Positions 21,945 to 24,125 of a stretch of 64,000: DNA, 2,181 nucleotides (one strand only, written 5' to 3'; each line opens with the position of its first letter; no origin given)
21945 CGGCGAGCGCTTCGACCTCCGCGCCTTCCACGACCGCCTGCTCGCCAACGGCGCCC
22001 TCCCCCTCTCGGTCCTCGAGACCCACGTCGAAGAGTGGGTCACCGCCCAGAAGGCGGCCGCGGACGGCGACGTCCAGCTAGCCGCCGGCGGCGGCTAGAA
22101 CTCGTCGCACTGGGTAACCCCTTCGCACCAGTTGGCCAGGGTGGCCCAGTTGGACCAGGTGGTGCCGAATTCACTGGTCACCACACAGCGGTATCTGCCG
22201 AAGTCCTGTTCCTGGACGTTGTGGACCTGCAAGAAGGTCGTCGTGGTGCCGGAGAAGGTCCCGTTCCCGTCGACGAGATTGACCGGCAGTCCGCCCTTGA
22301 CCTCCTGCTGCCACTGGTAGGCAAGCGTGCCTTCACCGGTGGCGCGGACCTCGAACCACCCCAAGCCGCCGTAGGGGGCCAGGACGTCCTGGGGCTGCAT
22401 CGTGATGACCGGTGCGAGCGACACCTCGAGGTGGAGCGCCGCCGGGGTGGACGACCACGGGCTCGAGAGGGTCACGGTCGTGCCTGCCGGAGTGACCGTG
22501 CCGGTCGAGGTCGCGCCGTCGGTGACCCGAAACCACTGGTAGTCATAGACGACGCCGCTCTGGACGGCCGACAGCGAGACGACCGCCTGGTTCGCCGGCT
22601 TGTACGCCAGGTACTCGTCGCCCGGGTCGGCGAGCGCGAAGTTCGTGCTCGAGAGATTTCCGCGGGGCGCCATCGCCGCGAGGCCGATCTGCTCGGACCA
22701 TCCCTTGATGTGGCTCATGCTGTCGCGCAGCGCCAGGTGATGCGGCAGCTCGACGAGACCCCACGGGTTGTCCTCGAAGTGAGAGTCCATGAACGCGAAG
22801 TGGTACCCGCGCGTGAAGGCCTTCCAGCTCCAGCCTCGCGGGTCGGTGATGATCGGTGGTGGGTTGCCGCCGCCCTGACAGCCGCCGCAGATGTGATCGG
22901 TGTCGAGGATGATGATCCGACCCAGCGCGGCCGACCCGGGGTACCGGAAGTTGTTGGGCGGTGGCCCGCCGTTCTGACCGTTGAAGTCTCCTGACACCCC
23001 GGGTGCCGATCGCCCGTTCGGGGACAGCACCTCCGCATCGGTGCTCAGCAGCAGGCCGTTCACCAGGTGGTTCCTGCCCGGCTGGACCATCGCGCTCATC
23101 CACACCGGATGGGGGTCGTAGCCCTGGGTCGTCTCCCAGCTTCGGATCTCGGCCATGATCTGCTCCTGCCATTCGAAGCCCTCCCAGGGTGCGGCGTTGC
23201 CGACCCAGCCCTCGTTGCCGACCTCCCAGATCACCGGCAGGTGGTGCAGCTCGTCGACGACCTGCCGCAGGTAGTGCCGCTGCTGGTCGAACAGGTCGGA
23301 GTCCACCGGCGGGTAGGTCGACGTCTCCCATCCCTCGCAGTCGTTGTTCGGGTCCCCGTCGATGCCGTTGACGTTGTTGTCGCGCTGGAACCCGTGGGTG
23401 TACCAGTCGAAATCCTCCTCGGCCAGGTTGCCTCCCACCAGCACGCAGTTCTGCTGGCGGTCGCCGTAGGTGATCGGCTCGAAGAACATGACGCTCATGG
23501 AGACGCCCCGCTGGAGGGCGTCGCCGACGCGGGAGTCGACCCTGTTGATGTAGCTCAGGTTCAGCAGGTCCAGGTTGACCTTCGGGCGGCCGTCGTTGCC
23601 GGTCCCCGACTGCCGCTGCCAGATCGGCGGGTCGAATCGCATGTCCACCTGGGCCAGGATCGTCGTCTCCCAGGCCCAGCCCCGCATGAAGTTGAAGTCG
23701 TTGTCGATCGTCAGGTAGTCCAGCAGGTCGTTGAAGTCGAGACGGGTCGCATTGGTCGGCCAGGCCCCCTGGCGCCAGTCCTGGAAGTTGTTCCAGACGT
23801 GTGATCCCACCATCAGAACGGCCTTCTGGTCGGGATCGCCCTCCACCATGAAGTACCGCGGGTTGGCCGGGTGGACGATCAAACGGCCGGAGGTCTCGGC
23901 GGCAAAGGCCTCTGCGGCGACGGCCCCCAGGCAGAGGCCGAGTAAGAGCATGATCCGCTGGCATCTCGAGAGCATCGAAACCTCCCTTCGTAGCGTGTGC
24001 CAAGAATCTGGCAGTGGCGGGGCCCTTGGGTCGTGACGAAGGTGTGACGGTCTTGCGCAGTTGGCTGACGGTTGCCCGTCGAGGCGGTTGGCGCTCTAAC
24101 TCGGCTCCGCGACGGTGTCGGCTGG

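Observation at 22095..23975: Lower-GC secreted glycoside-hydrolase-like gene carrying a eukaryote-style Ig I-set motif (D-x-G-x-Y-x-C)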

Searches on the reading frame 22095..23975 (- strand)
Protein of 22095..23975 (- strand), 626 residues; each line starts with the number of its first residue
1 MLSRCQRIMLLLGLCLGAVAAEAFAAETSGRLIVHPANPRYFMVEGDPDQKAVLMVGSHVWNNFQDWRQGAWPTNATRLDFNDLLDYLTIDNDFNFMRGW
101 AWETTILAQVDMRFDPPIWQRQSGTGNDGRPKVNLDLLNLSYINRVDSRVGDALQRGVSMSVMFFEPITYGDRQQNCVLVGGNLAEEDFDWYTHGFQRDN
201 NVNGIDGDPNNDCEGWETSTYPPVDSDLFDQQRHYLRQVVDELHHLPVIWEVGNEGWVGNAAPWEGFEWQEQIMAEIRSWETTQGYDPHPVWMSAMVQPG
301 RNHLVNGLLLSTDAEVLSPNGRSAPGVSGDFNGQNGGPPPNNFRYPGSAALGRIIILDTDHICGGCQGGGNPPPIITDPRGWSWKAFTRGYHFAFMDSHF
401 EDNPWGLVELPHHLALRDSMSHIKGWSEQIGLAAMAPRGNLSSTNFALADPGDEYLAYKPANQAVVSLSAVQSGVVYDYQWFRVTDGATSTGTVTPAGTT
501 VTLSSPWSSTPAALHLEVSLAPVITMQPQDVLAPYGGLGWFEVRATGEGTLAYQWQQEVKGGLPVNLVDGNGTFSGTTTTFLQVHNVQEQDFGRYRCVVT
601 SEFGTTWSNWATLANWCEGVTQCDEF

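Call 3: search_protein_families(library=pfam, proteins=[window:22095-23975:-], max_evalue=1)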
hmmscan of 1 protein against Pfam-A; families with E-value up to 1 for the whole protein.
window:22095-23975:- (626 aa): 4 families
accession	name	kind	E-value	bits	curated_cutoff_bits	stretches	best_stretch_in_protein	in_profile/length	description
PF13927.12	Ig_3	-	9.3e-07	29.7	30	1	522-600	2-77/78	Immunoglobulin domain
PF07679.22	I-set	-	2e-06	28.2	23.7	1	522-608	1-84/90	Immunoglobulin I-set domain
PF00047.31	ig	-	0.03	15.1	21.8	1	549-602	22-73/81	Immunoglobulin domain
PF13895.12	Ig_2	-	0.073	13.8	27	1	534-601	12-65/79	Immunoglobulin domain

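Call 4: search_protein_families(library=ncbifam, proteins=[window:22095-23975:-], max_evalue=1)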
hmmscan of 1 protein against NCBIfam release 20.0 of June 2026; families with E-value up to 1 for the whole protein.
window:22095-23975:- (626 aa): 0 families

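Call 5: search_solved_structures(query=window:22095-23975:-, max_evalue=1, show_alignments=3)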
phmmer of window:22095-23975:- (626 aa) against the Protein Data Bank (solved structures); distinct sequences matched with E-value up to 1: 273 (the best 60 are shown).
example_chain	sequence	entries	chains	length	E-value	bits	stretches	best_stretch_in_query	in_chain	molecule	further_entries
9c2d_S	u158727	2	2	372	1.2e-07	33.8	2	478-613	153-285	Tail protein | Putative tail protein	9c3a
9ncf_S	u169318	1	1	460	9.1e-07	30.9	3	512-613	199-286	Immunoglobulin-like domain protein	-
4u7m_A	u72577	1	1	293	3.2e-06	29.1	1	577-613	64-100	Leucine-rich repeats and immunoglobulin-like domains protein 1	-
3pxh_A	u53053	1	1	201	1.4e-05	27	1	522-612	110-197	Receptor-type tyrosine-protein phosphatase F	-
5e4i_A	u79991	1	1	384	2.6e-05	26.1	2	520-613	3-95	Contactin-5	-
2yd5_A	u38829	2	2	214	5e-05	25.1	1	560-613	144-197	RECEPTOR-TYPE TYROSINE-PROTEIN PHOSPHATASE F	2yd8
6iaa_A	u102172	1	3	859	0.00015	23.5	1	522-608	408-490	Roundabout homolog 2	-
5noi_A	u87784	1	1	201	0.0002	23.1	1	522-608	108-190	Roundabout homolog 2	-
2iep_A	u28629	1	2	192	0.0012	20.6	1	571-611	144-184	Muscle-specific kinase receptor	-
5xnp_D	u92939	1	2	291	0.0021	19.8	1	560-612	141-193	Receptor-type tyrosine-protein phosphatase delta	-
2yd3_A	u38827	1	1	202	0.0022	19.7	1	560-613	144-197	RECEPTOR-TYPE TYROSINE-PROTEIN PHOSPHATASE S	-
2yd2_A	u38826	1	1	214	0.0023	19.6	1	560-613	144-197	RECEPTOR-TYPE TYROSINE-PROTEIN PHOSPHATASE S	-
5ope_A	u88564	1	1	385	0.0023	19.6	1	511-604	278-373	Roundabout homolog 1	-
5o5g_A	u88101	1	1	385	0.0023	19.6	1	511-604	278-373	Roundabout homolog 1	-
3jxa_A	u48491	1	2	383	0.0024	19.6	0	584-613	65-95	Contactin 4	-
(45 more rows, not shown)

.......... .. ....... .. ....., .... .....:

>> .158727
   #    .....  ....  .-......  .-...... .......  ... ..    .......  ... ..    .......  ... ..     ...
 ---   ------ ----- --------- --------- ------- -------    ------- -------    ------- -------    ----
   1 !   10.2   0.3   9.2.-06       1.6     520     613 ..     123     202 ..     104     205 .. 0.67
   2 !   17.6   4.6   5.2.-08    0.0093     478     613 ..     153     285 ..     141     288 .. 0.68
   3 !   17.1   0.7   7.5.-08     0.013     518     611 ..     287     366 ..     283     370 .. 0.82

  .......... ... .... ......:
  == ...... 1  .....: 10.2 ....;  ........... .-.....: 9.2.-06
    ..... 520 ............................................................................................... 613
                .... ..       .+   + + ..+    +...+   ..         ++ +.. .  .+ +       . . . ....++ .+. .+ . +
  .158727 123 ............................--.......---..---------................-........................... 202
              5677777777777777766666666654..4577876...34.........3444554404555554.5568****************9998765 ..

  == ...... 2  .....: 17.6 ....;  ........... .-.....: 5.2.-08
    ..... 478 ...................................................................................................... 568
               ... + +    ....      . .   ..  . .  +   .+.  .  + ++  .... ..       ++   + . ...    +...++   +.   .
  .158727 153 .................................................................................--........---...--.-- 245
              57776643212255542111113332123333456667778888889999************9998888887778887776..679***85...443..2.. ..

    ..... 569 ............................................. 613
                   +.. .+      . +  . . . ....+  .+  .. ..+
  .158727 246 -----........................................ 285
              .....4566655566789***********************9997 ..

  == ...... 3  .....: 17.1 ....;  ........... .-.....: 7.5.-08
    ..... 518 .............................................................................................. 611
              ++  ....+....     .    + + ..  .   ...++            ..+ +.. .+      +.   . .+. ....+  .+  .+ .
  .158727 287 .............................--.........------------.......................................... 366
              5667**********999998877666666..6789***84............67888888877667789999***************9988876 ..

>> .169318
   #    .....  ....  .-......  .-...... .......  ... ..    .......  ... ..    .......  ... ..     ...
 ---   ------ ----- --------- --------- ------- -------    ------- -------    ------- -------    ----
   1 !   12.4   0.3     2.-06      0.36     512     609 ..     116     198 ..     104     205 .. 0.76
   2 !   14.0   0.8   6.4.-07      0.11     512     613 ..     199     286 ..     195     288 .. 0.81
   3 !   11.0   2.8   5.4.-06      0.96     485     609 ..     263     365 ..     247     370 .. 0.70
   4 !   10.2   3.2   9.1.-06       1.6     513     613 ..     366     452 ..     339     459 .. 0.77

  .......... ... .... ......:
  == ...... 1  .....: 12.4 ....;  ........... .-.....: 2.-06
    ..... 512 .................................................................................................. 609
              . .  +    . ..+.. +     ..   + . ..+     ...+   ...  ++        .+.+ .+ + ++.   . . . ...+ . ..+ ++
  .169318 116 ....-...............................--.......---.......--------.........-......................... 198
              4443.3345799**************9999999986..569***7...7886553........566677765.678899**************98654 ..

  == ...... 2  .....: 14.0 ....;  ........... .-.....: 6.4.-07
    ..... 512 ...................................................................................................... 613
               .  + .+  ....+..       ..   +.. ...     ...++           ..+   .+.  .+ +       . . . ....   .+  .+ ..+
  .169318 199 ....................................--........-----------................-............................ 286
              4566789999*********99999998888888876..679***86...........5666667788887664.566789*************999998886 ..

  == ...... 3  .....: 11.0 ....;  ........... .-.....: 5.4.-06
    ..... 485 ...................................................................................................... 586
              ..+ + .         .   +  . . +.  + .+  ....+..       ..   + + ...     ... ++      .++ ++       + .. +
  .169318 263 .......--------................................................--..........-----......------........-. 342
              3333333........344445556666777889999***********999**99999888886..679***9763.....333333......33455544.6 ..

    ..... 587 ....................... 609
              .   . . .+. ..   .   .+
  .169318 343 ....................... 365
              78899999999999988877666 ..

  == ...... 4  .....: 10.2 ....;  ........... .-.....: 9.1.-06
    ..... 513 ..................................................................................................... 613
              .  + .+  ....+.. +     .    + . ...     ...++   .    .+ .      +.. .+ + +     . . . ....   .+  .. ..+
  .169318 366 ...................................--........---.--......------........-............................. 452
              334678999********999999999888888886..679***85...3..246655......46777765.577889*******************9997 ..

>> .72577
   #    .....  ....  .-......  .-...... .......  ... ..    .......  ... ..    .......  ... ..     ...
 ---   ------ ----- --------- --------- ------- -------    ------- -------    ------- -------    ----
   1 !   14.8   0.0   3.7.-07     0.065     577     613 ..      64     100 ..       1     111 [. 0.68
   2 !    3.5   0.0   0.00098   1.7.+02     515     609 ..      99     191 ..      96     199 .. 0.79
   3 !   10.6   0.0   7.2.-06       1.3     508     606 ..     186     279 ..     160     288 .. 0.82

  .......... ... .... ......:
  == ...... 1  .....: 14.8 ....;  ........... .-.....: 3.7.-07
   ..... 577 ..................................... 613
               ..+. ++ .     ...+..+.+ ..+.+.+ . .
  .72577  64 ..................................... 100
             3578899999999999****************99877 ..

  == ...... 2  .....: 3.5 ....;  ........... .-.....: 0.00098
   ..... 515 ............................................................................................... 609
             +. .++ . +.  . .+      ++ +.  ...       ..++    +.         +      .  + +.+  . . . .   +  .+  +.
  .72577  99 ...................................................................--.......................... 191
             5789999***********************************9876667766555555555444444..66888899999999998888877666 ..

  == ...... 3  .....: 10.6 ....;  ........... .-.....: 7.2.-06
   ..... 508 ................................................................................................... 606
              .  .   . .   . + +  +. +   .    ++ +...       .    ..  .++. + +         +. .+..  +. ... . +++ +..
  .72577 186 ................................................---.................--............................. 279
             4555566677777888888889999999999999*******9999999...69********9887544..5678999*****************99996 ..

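Call 6: find_homologous_proteins(query=window:22095-23975:-, max_evalue=0.001)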
Query window:22095-23975:- (626 aa): 57 proteins with E <= 0.001 among 8000 candidates.
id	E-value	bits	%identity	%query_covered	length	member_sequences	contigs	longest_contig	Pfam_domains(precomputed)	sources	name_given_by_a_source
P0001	0.0e+0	1498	100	100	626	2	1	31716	PF07679.23,PF13927.13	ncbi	-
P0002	1.7e-54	204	33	83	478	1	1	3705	PF12904.14,PF19815.5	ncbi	-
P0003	1.6e-47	181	34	80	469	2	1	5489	PF12904.14,PF13204.14,PF19815.5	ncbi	-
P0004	1.2e-46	178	35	74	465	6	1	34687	PF12904.14,PF19815.5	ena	-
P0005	2.9e-46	176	33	80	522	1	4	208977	PF19815.5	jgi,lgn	jgi:hypothetical protein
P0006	9.1e-45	171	33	71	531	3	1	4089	PF12904.14,PF19815.5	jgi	jgi:hypothetical protein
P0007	1.2e-44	171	31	80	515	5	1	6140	PF12904.14,PF19815.5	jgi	jgi:hypothetical protein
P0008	6.0e-44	169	30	81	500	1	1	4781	PF12904.14,PF19815.5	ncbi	-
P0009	6.3e-44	169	33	79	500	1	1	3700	PF19815.5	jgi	-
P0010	1.2e-43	168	31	90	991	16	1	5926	PF13385.14,PF00041.28,PF19815.5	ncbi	-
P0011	7.8e-43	165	31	79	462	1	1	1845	PF12904.14,PF19815.5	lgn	-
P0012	8.3e-43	165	33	77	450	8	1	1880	PF12904.14,PF19815.5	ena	-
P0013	1.1e-42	165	31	79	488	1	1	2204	PF12904.14,PF19815.5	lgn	-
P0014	3.0e-42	163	31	81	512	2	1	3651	PF19815.5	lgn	-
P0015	1.0e-41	161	31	78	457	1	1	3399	PF19815.5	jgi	jgi:hypothetical protein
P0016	1.0e-41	161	30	82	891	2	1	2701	PF13385.14,PF19815.5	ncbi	ncbi:MAG: LamG-like jellyroll fold domain-containing protein, partial [Nitrospirota bacterium]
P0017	4.6e-41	159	30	78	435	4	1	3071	PF12904.14,PF19815.5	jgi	jgi:hypothetical protein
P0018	1.8e-40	157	31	79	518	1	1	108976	PF19815.5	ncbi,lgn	-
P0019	2.4e-40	157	30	76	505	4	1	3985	PF19815.5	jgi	jgi:hypothetical protein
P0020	2.4e-40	157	31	75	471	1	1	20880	PF19815.5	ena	-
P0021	6.1e-40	155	30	82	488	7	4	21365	PF19815.5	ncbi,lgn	ncbi:MAG: DUF6298 domain-containing protein [Nitrospirota bacterium]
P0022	2.4e-39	153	30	78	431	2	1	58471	PF19815.5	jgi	jgi:hypothetical protein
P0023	5.9e-39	152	33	74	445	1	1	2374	PF00150.25,PF19815.5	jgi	jgi:hypothetical protein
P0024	8.7e-39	152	32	73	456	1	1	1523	PF19815.5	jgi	jgi:hypothetical protein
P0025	3.5e-38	150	30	81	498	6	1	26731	PF19815.5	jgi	jgi:hypothetical protein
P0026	2.4e-37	147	33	79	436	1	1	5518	PF19815.5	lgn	-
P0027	5.3e-37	146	29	95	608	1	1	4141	PF00801.27,PF18911.7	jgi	-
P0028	6.9e-37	145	31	78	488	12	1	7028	PF13204.14,PF19815.5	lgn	-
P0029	9.8e-36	142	32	73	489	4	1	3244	PF13204.14,PF19815.5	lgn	-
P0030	2.2e-35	140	30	79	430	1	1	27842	PF19815.5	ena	-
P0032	1.6e-34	138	29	78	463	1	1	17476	PF13204.14,PF19815.5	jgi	jgi:hypothetical protein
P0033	4.3e-34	136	32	79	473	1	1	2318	PF19815.5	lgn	-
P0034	9.4e-34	135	30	76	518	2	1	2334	PF12904.14,PF13204.14,PF19815.5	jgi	-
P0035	3.4e-33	133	32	60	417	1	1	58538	PF19815.5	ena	-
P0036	5.8e-33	132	31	71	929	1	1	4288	PF13385.14,PF00041.28,PF19815.5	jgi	-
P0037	1.0e-32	132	30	78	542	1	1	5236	PF19815.5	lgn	-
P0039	3.1e-31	127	29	78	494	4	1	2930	PF19815.5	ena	-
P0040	4.9e-31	126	30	73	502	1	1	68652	PF13204.14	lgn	-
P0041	2.4e-30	124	29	73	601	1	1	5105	PF19815.5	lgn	-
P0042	8.8e-30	122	32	76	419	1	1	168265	PF12904.14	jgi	jgi:hypothetical protein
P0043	1.7e-28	118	26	78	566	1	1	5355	PF01833.31,PF13204.14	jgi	jgi:IPT/TIG domain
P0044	1.1e-27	115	30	63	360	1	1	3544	PF19815.5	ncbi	ncbi:MAG: hypothetical protein ABIU05_01810, partial [Nitrospirales bacterium]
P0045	6.0e-26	109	30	64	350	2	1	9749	PF19815.5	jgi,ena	-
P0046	3.3e-25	107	28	78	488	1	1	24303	PF19815.5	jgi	jgi:hypothetical protein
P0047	3.5e-25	107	31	80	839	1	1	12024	PF07679.23,PF18099.8,PF13927.13,PF12904.14,PF16158.12,PF03422.22,PF19815.5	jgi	jgi:hypothetical protein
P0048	2.5e-24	104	29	78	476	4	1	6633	PF19815.5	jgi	jgi:Family of unknown function (DUF6298)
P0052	3.6e-22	97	28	82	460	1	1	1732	PF19815.5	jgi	-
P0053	9.1e-21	92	28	76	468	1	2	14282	PF13204.14,PF19815.5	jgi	jgi:hypothetical protein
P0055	1.2e-15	75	28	67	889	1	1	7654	PF13385.14,PF19815.5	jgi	jgi:hypothetical protein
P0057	6.1e-7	46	27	77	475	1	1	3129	PF00150.25,PF12904.14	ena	-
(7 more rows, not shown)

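Call 7: list_cluster_members(proteins=[P0001, P0002, P0003, P0047, P0010])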
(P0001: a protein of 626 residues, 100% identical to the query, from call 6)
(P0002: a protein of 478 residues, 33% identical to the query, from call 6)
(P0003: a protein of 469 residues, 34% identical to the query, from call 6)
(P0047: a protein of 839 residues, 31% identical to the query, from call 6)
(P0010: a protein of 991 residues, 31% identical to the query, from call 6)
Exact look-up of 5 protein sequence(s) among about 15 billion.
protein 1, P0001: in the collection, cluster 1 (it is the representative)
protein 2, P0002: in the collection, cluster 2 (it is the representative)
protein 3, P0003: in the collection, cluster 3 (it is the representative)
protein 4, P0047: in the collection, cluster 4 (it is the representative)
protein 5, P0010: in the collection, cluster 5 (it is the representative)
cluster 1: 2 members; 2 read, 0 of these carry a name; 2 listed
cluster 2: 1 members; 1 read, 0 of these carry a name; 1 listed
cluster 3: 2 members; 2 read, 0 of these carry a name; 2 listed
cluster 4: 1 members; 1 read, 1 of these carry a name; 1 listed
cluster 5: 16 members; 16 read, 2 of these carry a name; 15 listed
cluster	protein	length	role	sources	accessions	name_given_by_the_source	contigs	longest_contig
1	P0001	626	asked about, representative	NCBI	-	-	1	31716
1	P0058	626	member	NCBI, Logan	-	-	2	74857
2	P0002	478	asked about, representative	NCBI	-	-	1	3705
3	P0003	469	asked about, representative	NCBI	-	-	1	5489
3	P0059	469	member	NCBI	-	-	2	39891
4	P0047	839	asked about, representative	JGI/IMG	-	hypothetical protein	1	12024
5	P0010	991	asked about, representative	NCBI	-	-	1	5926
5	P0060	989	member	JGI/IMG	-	hypothetical protein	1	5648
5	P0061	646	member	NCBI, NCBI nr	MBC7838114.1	MAG: hypothetical protein H7Y39_05680, partial [Nitrospiraceae bacterium] | hypothetical protein [Nitrospiraceae bacterium]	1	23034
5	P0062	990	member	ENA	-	-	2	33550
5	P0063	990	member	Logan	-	-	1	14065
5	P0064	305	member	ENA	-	-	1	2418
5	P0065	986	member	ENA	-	-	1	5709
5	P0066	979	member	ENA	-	-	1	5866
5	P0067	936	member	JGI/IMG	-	-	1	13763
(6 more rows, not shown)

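Call 8: find_encoding_contigs(protein=P0001, flank=10000, max_places=4)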
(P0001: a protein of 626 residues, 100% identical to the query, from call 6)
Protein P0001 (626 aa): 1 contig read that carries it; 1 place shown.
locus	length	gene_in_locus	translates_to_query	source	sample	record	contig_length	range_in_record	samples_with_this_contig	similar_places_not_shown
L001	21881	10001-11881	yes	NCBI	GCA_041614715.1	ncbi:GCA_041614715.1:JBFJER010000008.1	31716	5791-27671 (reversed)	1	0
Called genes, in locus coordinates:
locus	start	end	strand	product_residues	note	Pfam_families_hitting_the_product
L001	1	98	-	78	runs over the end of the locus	-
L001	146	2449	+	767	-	PF04879:Molybdop_Fe4S4, PF00384:Molybdopterin, PF01568:Molydop_binding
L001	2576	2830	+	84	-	-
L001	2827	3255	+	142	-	PF01850:PIN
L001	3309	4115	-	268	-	PF02517:Rce1-like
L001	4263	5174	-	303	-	PF01370:Epimerase (weak), PF05368:NmrA, PF01073:3Beta_HSD (weak), PF13460:NAD_binding_10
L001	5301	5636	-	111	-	-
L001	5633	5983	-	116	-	PF12840:HTH_20 (faint), PF01022:HTH_5 (weak), PF13601:HTH_34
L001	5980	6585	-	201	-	-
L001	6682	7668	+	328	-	PF08922:DUF1905, PF13376:OmdA (weak), PF18899:DUF5655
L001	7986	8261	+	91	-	-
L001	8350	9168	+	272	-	-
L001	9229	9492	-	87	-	PF06769:YoeB_toxin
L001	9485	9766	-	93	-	PF02604:PhdYeFM_antitox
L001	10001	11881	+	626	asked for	PF07679:I-set (weak), PF13927:Ig_3 (weak)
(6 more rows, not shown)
